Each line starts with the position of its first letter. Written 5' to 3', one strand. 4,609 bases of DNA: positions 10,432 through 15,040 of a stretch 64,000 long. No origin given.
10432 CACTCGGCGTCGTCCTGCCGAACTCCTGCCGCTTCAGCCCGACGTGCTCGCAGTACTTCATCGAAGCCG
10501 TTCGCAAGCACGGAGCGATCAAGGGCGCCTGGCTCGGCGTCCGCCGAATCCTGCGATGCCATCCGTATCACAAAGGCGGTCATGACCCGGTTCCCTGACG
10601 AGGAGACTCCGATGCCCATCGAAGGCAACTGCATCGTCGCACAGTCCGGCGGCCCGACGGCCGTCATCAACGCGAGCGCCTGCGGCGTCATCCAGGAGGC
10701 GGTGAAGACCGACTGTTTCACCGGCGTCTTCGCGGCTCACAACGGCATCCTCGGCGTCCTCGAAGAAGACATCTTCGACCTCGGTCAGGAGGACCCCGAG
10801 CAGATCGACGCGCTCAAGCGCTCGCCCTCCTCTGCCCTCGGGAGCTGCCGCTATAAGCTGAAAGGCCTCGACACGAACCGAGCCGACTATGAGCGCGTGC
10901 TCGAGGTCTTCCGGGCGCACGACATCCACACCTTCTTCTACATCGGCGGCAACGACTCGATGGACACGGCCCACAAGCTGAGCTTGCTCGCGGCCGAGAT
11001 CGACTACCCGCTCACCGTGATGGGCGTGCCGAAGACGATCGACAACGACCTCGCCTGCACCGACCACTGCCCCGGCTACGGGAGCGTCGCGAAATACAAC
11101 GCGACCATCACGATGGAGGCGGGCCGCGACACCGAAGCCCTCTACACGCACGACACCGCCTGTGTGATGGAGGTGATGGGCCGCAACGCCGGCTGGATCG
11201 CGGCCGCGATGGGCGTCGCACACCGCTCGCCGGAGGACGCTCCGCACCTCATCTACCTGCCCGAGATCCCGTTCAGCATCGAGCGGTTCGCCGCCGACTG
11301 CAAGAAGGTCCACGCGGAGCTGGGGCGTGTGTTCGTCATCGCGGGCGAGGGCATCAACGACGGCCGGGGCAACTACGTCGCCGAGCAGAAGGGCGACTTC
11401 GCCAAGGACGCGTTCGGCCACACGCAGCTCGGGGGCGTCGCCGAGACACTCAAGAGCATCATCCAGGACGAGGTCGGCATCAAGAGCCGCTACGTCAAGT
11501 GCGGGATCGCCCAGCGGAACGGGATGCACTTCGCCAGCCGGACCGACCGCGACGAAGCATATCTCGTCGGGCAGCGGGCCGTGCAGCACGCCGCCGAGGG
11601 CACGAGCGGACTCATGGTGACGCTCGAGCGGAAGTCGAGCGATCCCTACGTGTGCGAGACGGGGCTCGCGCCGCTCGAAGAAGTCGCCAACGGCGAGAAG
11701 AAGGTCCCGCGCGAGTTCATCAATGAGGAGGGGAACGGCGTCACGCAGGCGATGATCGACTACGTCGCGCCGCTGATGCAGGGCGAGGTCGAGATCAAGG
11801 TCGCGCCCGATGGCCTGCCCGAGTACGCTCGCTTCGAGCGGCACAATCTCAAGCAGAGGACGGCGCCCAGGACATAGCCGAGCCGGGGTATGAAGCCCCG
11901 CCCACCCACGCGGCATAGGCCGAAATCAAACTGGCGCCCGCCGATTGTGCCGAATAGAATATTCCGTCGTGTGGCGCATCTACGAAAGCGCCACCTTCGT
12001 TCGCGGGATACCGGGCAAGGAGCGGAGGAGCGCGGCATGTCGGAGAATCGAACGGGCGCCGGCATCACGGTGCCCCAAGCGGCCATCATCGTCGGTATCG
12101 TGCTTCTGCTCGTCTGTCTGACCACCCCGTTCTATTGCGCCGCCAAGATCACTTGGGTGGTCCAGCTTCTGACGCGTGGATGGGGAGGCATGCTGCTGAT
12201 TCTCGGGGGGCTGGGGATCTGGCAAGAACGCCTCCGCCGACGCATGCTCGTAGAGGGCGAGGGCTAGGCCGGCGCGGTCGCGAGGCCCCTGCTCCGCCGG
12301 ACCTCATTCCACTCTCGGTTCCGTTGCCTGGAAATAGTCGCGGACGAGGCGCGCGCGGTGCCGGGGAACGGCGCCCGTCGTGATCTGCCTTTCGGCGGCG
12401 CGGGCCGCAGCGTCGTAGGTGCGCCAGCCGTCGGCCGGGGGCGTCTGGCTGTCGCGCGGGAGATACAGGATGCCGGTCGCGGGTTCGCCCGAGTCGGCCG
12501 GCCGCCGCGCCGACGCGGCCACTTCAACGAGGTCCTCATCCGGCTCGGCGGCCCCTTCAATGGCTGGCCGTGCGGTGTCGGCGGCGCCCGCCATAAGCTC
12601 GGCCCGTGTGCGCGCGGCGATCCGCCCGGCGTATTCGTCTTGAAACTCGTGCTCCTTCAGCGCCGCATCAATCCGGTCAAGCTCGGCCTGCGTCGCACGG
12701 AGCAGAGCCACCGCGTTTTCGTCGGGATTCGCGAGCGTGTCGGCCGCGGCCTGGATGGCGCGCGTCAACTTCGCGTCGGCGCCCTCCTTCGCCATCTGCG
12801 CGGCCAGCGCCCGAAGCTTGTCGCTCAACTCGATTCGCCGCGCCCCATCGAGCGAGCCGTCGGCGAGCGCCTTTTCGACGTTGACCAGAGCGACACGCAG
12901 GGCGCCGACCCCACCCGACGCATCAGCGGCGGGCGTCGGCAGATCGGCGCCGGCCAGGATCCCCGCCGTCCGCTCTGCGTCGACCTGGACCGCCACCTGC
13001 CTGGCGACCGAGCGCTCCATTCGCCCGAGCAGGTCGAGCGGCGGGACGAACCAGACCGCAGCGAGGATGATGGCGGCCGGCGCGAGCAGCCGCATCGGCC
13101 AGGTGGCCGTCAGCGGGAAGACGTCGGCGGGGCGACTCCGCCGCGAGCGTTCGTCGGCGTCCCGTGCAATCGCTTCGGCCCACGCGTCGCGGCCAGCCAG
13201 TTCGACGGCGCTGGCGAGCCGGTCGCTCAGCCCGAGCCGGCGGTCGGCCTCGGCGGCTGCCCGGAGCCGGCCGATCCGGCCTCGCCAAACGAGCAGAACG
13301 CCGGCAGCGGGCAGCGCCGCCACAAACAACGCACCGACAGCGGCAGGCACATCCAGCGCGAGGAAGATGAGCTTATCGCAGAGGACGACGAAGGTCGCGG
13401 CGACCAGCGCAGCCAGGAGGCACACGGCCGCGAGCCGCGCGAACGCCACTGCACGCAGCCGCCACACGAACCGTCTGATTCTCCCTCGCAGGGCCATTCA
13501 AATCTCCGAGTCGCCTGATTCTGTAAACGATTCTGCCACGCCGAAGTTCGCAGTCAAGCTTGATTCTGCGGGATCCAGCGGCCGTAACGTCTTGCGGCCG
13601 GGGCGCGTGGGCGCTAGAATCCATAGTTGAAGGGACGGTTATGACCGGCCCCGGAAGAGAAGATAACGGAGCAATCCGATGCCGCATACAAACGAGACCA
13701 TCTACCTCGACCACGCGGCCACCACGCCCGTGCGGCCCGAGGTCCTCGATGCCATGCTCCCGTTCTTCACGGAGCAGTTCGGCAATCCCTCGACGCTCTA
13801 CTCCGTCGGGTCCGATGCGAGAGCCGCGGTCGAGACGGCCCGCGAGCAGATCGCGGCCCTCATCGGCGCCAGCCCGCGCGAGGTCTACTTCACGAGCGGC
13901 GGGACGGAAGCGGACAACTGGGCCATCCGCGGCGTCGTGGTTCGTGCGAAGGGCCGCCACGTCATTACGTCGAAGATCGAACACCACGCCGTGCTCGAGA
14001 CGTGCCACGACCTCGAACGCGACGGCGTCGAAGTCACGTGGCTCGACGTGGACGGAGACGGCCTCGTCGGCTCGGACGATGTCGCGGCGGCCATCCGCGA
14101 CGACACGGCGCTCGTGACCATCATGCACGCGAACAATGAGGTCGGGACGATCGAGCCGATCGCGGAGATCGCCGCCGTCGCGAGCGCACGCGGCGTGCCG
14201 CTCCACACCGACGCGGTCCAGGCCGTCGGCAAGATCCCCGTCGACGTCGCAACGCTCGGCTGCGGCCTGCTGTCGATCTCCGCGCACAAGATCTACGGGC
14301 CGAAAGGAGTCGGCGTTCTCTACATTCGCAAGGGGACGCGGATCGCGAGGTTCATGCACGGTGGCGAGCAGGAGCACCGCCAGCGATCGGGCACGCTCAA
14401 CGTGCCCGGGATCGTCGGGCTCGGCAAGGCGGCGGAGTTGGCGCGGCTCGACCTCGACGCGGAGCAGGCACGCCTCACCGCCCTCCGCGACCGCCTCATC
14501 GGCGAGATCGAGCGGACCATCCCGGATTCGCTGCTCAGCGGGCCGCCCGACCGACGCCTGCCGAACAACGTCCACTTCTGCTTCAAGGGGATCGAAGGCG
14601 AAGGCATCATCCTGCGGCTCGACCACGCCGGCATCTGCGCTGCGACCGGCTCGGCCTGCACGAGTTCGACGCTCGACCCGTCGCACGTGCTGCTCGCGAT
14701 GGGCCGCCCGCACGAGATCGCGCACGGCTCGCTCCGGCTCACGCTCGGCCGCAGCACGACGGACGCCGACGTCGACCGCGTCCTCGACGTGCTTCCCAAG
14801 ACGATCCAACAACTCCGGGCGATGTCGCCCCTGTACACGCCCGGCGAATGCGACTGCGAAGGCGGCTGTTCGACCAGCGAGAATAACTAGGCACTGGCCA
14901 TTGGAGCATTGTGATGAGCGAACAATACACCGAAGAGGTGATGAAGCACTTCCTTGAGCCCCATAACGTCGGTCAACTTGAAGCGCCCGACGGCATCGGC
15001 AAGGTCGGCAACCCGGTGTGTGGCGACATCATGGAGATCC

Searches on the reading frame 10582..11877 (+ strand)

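Call 68: search_protein_families(library=pfam, proteins=[window:10582-11877:+], max_evalue=0.001)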
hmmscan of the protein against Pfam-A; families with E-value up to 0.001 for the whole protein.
window:10582-11877:+ (431 aa): 1 family
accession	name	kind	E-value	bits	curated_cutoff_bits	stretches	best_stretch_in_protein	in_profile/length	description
PF00365.25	PFK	-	3.5e-54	184.5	30.9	1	17-335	2-275/277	Phosphofructokinase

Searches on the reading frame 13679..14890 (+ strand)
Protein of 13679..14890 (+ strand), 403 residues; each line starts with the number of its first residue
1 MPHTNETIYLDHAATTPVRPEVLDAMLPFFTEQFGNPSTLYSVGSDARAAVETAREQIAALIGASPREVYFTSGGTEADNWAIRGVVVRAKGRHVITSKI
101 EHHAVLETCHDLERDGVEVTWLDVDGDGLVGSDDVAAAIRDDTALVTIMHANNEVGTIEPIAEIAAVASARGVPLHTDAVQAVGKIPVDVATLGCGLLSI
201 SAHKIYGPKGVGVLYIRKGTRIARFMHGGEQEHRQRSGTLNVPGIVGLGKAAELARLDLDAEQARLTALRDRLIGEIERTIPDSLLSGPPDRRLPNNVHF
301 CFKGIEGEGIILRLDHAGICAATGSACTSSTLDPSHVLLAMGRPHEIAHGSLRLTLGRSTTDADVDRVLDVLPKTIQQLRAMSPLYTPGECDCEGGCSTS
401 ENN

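Call 68: search_protein_families(library=pfam, proteins=[window:13679-14890:+], max_evalue=0.001)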
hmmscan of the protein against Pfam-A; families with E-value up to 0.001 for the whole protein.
window:13679-14890:+ (403 aa): 3 families
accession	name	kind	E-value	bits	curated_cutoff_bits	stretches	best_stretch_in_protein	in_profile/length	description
PF00266.25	Aminotran_5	-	1.5e-85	287.9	21.5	1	8-368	1-371/371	Aminotransferase class-V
PF01212.27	Beta_elim_lyase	-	8.4e-09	35.6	27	1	51-182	34-175/288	Beta-eliminating lyase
PF01041.23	DegT_DnrJ_EryC1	-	1.9e-05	24.5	19.8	1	58-185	33-152/360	DegT/DnrJ/EryC1/StrS aminotransferase family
